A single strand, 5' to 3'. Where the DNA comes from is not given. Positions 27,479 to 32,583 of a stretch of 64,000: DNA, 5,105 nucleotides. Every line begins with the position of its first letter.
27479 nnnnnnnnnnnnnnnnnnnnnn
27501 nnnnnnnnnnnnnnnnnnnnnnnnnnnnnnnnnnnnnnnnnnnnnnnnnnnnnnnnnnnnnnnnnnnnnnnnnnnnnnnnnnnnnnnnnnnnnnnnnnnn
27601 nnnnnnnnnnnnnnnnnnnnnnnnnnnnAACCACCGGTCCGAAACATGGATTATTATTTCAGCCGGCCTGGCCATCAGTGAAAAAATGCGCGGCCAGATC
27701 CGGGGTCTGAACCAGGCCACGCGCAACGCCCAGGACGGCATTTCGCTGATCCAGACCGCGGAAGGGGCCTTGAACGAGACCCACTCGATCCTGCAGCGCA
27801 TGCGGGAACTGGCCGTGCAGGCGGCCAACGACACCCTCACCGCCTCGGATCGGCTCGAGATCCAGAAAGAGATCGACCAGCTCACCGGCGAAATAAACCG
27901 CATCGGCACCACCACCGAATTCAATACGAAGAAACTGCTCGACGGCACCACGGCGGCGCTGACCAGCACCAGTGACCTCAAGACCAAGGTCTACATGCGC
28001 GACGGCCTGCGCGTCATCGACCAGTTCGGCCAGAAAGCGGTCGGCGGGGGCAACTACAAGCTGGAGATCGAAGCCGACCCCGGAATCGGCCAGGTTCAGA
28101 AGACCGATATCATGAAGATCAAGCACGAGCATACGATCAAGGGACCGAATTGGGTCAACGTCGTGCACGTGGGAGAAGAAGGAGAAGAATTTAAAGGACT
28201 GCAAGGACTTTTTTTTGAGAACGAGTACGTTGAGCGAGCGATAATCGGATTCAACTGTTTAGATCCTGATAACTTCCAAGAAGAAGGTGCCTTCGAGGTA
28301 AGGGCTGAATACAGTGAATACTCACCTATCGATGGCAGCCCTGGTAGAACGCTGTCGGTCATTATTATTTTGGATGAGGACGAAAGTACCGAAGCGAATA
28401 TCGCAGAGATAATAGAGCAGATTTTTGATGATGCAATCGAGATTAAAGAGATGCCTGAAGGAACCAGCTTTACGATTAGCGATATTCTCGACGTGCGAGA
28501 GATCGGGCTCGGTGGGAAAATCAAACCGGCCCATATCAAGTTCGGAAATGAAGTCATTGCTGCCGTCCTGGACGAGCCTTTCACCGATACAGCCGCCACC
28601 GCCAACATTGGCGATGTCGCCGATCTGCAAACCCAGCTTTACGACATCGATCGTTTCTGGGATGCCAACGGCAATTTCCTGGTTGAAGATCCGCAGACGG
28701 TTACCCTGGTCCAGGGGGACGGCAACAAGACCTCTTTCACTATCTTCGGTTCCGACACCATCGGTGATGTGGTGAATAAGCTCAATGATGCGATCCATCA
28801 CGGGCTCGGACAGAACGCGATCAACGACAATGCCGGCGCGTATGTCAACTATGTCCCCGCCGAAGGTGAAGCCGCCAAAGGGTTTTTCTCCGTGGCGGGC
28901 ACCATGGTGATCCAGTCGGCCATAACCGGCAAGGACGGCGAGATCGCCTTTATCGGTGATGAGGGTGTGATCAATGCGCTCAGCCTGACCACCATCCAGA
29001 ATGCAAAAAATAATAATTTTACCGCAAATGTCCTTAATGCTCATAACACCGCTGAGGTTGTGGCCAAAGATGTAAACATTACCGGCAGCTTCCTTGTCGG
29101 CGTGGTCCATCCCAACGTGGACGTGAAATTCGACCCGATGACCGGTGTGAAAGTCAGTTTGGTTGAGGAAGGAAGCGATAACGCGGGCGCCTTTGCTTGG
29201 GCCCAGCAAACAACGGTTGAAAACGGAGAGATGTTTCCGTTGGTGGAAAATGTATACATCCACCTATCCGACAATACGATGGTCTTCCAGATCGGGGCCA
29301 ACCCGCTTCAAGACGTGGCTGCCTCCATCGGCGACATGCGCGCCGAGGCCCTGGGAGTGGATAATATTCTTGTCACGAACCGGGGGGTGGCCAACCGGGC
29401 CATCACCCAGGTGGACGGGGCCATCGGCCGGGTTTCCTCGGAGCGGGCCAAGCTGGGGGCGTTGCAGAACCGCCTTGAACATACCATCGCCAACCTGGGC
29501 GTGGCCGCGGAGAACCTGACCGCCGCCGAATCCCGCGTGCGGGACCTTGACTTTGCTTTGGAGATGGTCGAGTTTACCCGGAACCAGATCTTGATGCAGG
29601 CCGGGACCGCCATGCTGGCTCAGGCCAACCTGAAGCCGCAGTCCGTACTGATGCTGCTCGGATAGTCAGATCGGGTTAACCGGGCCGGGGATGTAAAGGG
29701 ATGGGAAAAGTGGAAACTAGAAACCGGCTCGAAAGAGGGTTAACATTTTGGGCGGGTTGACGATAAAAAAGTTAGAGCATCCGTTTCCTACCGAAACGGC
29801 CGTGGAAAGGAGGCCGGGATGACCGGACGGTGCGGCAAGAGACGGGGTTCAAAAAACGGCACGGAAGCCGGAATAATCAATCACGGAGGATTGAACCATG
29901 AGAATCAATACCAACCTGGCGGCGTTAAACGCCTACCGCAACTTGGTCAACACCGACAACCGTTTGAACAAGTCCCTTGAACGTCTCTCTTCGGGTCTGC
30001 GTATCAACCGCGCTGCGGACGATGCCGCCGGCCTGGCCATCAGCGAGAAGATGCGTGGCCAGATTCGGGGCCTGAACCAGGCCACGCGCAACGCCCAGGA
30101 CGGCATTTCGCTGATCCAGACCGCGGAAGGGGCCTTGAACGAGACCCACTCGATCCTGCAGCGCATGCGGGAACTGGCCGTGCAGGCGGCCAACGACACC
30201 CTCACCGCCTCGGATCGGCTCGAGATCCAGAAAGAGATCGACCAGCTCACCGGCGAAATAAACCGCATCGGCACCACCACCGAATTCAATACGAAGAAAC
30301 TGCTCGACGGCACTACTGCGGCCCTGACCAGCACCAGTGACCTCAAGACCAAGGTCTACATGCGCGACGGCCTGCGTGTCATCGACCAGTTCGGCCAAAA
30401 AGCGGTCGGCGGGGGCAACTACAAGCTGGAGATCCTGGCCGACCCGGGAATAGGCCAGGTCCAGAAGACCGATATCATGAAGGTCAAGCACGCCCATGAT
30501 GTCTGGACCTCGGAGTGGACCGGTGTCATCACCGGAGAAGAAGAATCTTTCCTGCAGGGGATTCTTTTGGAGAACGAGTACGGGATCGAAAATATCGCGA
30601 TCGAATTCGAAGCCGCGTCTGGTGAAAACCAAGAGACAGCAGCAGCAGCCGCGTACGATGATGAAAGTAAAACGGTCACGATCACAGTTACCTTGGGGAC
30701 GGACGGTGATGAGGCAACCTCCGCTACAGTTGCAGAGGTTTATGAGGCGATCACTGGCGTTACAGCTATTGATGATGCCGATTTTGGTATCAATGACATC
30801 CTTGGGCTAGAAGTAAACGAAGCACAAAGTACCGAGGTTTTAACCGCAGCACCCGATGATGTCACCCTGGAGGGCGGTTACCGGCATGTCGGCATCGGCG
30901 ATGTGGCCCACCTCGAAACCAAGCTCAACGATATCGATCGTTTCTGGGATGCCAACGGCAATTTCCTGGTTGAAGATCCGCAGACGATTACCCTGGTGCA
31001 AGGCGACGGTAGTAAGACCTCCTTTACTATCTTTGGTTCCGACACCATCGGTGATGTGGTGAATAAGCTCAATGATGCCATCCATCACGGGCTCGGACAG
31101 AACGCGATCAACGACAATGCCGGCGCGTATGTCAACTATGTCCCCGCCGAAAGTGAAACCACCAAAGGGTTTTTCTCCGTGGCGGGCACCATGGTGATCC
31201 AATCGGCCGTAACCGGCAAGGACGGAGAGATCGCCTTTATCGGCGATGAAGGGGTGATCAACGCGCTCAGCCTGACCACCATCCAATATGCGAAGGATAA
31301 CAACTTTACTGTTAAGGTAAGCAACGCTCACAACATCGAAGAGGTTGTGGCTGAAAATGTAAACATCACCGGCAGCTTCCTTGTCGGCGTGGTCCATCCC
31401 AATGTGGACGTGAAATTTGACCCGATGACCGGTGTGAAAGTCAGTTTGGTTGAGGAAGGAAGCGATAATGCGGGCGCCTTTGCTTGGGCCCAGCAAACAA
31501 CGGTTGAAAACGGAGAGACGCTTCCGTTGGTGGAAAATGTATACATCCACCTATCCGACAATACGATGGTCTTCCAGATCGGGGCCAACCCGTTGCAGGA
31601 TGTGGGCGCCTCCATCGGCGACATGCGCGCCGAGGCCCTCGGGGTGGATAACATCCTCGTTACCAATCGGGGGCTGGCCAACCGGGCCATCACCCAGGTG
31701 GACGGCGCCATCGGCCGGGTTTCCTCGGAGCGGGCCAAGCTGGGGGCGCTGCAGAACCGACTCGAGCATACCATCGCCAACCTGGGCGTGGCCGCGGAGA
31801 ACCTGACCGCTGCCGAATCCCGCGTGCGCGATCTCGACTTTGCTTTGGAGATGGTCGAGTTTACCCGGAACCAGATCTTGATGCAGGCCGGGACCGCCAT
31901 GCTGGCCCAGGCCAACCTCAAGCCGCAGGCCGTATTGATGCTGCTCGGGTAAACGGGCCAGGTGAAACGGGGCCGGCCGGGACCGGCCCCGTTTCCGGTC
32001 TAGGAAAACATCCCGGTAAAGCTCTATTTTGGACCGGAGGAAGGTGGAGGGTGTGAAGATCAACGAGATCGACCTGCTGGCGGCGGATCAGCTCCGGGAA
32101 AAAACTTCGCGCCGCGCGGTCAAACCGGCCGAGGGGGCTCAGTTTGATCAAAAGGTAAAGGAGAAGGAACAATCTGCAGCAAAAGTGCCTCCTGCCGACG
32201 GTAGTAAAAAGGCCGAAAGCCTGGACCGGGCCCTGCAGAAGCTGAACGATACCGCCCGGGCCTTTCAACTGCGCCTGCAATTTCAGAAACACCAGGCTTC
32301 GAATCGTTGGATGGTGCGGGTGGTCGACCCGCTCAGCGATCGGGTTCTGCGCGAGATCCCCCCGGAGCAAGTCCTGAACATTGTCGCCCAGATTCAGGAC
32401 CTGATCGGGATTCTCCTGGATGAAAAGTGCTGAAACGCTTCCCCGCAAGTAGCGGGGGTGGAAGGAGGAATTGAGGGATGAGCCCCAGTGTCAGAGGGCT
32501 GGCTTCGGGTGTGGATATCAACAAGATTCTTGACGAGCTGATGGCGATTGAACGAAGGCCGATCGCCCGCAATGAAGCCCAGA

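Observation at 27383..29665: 5'-truncated flagellin paralog fused directly after csrA, in the same frame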

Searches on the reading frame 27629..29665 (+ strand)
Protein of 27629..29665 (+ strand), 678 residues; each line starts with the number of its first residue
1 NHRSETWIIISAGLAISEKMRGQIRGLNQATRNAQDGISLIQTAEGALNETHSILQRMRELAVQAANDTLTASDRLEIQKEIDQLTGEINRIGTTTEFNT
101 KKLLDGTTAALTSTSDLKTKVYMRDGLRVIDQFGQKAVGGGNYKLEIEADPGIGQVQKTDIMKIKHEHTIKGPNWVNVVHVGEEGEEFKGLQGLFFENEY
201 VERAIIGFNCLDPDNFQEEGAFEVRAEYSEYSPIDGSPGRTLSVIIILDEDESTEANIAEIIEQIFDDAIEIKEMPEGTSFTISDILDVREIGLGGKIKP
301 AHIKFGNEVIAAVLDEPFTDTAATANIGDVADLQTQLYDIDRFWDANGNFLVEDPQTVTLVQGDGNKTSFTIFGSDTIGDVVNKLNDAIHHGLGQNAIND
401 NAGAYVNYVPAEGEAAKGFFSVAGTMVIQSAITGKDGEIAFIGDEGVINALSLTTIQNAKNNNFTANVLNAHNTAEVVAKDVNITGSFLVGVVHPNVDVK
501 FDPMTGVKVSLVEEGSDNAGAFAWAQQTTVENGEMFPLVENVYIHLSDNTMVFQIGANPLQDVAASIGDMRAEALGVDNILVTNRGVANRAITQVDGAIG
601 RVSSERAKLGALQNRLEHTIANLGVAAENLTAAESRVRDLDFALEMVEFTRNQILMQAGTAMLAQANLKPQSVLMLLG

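Call 8: find_encoding_contigs(protein=window:27686-29665:+, flank=6000, max_places=10)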
Protein window:27686-29665:+ (659 aa): no gene with exactly this product is on record in the collection.

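Call 11: find_homologous_proteins(query=window:27686-29665:+, max_evalue=1e-20)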
Query window:27686-29665:+ (659 aa): 7999 proteins with E <= 1e-20 among 8000 candidates; the best 120 are listed.
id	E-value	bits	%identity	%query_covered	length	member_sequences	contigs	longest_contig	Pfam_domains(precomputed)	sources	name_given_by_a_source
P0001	0.0e+0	1439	100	100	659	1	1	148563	PF00700.28,PF00669.26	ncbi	-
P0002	0.0e+0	1032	78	100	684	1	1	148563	PF00700.28,PF00669.26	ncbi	-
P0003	3.7e-218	744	69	53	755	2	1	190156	PF00700.28,PF00669.26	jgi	jgi:flagellin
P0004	1.2e-217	742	67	55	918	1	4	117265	PF00700.28,PF00669.26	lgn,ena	-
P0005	7.6e-216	736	59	100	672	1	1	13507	PF00700.28,PF00669.26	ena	-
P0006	7.9e-216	736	68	53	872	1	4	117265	PF00700.28,PF00669.26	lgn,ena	-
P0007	3.8e-215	734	69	55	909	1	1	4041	PF00700.28,PF00669.26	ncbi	-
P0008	8.3e-215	733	68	55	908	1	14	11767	PF00700.28,PF00669.26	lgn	-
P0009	7.4e-214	730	70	53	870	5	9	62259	PF00700.28,PF00669.26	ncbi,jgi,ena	-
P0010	1.1e-213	729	63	57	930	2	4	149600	PF00700.28,PF00669.26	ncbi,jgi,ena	-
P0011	1.7e-213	729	59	100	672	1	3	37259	PF00700.28,PF00669.26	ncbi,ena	-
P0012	2.4e-212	725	58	100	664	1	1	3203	PF00700.28,PF00669.26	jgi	-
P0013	2.5e-212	725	69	53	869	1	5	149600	PF00700.28,PF00669.26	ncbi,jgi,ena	-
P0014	4.7e-211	721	60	63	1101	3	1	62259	PF00700.28,PF00669.26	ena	-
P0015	5.2e-211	720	66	54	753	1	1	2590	PF00700.28,PF00669.26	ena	-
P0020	2.0e-207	709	57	100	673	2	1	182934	PF00700.28,PF00669.26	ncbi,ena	-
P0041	5.1e-184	631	59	53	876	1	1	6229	PF00700.28,PF00669.26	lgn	-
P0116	9.7e-163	561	47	66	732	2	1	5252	PF00700.28,PF00669.26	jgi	-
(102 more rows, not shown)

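Call 13: find_encoding_contigs(protein=P0020, flank=10000, max_places=4)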
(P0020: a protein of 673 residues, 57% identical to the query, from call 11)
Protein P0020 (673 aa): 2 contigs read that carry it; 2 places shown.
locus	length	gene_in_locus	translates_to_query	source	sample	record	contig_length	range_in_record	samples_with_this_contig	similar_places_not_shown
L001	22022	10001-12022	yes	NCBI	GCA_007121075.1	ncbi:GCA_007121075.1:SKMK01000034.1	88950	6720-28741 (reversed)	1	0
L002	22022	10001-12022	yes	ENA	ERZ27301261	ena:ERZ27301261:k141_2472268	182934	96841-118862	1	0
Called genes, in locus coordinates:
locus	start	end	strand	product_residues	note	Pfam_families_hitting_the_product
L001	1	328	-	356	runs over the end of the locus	PF03435:Sacchrp_dh_NADP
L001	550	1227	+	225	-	PF01694:Rhomboid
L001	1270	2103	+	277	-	PF01972:SDH_protease, PF25145:NfeD1b_N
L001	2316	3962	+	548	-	PF00583:Acetyltransf_1, PF00795:CN_hydrolase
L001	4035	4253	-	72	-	-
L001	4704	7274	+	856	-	PF00669:Flagellin_N, PF00700:Flagellin_C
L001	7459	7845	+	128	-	PF03646:FlaG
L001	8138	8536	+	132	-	PF26154:DUF8042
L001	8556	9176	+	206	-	PF09986:DUF2225, PF13424:TPR_12 (faint)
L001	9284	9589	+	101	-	-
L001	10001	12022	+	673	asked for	PF00669:Flagellin_N, PF00700:Flagellin_C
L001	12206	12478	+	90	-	PF03646:FlaG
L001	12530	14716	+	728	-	PF02465:FliD_N, PF07196:Flagellin_IN (weak), PF07195:FliD_C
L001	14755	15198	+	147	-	PF02561:FliS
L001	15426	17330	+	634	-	PF00015:MCPsignal, PF04069:OpuAC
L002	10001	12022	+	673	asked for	PF00669:Flagellin_N, PF00700:Flagellin_C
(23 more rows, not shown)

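Call 14: find_encoding_contigs(protein=P0011, flank=10000, max_places=4)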
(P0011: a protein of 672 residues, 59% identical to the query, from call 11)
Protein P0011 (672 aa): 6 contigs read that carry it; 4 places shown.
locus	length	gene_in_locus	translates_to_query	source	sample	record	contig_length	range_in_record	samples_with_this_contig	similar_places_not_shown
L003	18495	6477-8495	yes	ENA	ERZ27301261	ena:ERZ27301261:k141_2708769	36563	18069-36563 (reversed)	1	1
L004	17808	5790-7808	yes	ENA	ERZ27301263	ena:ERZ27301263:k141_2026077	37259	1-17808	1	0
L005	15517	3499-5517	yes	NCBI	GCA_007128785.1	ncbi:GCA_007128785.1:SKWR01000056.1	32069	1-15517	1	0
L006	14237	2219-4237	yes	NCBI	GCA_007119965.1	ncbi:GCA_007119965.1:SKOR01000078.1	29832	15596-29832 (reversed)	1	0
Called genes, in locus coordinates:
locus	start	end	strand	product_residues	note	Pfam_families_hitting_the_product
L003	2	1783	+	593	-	?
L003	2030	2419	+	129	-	PF03646:FlaG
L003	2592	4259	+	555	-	-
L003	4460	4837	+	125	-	PF26154:DUF8042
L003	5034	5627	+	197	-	PF09986:DUF2225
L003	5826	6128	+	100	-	-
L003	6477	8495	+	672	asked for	PF00669:Flagellin_N, PF00700:Flagellin_C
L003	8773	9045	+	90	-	PF03646:FlaG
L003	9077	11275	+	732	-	PF02465:FliD_N, PF07196:Flagellin_IN, PF07195:FliD_C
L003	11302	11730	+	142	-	PF02561:FliS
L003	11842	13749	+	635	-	PF00015:MCPsignal, PF04069:OpuAC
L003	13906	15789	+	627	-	PF00989:PAS (weak), PF00989:PAS, PF08448:PAS_4 (weak), PF13188:PAS_8 (weak), PF13426:PAS_9, PF00990:GGDEF, PF13487:HD_5, PF01966:HD, +1 more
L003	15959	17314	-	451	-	PF00672:HAMP, PF00512:HisKA, PF02518:HATPase_c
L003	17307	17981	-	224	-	PF00072:Response_reg, PF00486:Trans_reg_C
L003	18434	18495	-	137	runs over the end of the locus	-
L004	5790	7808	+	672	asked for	PF00669:Flagellin_N, PF00700:Flagellin_C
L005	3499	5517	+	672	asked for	PF00669:Flagellin_N, PF00700:Flagellin_C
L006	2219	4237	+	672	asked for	PF00669:Flagellin_N, PF00700:Flagellin_C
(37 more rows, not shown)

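Call 15: list_cluster_members(proteins=[P0001, P0002])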
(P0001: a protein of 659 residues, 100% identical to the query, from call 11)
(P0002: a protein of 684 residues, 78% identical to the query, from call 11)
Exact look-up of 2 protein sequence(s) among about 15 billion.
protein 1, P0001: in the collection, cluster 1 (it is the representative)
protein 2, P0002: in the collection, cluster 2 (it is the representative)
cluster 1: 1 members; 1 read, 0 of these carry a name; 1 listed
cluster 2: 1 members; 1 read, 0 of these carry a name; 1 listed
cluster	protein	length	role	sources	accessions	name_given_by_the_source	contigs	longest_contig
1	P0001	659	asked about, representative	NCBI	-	-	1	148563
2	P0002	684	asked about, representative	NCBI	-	-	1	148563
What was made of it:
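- The source is a single metagenome-derived contig (P0001 and P0002 occur on one 148,563-nt NCBI contig, calls 11, 15).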

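Call 30: search_protein_families(library=pfam, proteins=[window:27629-29665:+], max_evalue=0.001)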
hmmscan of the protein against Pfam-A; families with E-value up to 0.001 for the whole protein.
window:27629-29665:+ (678 aa): 2 families
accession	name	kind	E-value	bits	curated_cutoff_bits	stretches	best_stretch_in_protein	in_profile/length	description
PF00669.25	Flagellin_N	-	8.7e-33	113.7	26.6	1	12-107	42-137/139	Bacterial flagellin N-terminal helical region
PF00700.27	Flagellin_C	-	1.7e-27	96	23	1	593-677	2-86/86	Bacterial flagellin C-terminal helical region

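Call 48: find_encoding_contigs(protein=P0041, flank=6000, max_places=3)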
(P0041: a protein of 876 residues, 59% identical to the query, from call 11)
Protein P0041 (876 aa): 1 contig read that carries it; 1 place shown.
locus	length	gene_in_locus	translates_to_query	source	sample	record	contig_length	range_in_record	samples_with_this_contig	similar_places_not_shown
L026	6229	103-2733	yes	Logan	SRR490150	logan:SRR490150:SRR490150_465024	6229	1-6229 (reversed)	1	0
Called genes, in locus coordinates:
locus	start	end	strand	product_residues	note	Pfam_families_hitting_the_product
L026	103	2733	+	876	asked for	PF00669:Flagellin_N, PF00700:Flagellin_C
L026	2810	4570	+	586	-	PF13428:TPR_14 (faint), PF14559:TPR_19 (faint)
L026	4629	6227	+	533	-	?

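Call 49: find_encoding_contigs(protein=P0116, flank=6000, max_places=3)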
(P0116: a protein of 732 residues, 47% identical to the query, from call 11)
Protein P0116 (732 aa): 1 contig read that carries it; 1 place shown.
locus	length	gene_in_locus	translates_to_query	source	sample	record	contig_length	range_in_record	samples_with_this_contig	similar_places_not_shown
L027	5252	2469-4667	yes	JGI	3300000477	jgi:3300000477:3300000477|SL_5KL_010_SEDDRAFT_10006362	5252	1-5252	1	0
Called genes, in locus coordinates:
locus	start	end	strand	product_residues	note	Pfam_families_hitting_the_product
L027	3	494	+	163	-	?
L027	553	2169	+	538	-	PF00669:Flagellin_N, PF00700:Flagellin_C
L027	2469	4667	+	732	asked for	PF00669:Flagellin_N, PF00700:Flagellin_C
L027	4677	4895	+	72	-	PF14070:YjfB_motility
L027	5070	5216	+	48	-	-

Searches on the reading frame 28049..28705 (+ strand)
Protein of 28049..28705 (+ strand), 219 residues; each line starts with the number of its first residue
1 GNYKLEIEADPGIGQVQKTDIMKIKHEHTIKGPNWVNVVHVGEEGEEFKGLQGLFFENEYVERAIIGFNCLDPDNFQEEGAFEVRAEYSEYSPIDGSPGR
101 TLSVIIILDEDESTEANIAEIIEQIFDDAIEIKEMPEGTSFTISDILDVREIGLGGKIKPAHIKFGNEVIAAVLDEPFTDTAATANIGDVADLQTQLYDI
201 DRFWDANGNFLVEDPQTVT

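Call 68: find_homologous_proteins(query=window:28049-28705:+, max_evalue=0.00001)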
Query window:28049-28705:+: 201 candidates shared short words with the query, none scored E <= 0.00001.
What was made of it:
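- Tried and rejected: Protein search with the copy-1 hypervariable segment alone returned nothing, not even the self-hit, so that negative is uninformative (call 68).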

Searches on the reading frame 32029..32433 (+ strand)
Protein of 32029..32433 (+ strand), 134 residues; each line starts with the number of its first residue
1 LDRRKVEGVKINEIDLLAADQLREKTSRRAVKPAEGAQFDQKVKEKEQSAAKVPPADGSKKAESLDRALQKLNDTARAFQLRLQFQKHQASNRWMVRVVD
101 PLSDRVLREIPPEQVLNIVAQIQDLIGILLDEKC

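Call 30: search_protein_families(library=pfam, proteins=[window:32029-32433:+], max_evalue=0.001)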
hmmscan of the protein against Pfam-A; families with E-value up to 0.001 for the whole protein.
window:32029-32433:+ (134 aa): 1 family
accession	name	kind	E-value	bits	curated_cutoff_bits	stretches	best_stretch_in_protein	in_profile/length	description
PF03646.20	FlaG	-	2.8e-22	79.2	23.8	1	38-132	7-101/101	FlaG protein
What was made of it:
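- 32029..32433 (+): flaG. Pfam PF03646, E 2.8e-22 (call 30).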
